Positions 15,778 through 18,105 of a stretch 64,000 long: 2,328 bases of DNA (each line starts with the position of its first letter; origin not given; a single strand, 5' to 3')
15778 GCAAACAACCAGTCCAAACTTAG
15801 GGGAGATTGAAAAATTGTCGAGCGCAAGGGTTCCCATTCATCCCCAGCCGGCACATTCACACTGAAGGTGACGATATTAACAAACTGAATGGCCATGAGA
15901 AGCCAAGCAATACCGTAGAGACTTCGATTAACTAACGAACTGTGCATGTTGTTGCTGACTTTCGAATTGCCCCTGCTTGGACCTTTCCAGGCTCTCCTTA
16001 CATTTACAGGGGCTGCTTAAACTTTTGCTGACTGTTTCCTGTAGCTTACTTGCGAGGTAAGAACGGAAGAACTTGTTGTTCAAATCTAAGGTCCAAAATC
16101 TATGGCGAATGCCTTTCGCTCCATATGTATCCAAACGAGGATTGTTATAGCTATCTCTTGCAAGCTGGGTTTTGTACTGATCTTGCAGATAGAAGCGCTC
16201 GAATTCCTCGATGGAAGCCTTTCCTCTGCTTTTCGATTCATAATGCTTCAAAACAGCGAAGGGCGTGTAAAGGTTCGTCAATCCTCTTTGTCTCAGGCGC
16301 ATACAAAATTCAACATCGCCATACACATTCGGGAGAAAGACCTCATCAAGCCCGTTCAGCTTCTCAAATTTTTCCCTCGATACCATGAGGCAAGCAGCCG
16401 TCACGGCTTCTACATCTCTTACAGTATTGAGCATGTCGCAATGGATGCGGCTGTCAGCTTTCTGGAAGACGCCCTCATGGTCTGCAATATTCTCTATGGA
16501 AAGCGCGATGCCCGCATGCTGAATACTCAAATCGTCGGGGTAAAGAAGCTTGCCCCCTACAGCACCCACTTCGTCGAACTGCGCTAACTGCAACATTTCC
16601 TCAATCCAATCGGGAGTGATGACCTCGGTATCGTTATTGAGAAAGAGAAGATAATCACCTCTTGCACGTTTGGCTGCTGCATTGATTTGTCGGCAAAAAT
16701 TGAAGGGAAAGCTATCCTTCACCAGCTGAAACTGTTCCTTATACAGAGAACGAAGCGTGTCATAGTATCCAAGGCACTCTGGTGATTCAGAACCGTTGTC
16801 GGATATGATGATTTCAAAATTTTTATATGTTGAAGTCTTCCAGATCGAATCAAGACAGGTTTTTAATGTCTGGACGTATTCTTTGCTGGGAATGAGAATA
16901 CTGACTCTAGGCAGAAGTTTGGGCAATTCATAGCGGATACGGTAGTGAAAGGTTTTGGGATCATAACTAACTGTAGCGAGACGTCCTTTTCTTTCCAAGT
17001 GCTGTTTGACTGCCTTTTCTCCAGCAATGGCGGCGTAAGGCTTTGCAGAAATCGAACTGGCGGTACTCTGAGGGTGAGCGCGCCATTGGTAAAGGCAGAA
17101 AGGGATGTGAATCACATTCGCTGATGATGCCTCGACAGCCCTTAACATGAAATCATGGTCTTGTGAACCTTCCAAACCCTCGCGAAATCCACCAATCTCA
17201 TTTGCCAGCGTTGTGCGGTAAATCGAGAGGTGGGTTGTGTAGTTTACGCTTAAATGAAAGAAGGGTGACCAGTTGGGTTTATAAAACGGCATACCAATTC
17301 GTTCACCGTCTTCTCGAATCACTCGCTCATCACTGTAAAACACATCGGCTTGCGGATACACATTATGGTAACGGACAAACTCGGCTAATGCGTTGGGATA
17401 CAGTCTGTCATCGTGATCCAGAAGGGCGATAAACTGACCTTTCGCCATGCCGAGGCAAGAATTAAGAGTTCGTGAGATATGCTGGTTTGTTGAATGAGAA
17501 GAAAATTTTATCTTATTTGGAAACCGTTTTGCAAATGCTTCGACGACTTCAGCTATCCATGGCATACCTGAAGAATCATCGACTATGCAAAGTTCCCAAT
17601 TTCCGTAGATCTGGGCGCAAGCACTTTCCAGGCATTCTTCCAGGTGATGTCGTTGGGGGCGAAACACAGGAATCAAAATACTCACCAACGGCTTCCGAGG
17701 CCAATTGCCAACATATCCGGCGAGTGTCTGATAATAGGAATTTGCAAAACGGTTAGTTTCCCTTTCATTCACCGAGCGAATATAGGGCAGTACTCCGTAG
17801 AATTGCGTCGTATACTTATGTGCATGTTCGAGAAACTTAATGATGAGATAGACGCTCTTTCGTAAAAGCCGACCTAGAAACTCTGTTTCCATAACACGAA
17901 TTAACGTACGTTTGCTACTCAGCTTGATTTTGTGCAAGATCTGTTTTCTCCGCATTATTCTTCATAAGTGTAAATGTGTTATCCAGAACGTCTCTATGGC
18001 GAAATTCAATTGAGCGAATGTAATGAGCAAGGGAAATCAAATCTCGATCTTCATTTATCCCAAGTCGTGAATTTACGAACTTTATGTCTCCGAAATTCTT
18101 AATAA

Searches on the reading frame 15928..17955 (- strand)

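Call 18: search_protein_families(library=pfam, proteins=[window:15928-17955:-], max_evalue=0.00001)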
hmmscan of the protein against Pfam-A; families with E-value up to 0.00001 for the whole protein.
window:15928-17955:- (675 aa): 4 families
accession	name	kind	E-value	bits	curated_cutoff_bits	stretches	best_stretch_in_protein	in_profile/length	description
PF00535.33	Glycos_transf_2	-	9.4e-42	143.2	23.3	2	92-248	1-161/168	Glycosyl transferase family 2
PF13641.12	Glyco_tranf_2_3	-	8.7e-16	59.1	27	1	349-578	1-218/230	Glycosyltransferase like family 2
PF10111.15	Glyco_tranf_2_2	-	1.8e-13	51.1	27.3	1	370-557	18-202/276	Glycosyltransferase like family 2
PF13712.12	Glyco_tranf_2_5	-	8.5e-07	29.3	27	1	383-560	4-176/210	Glycosyltransferase like family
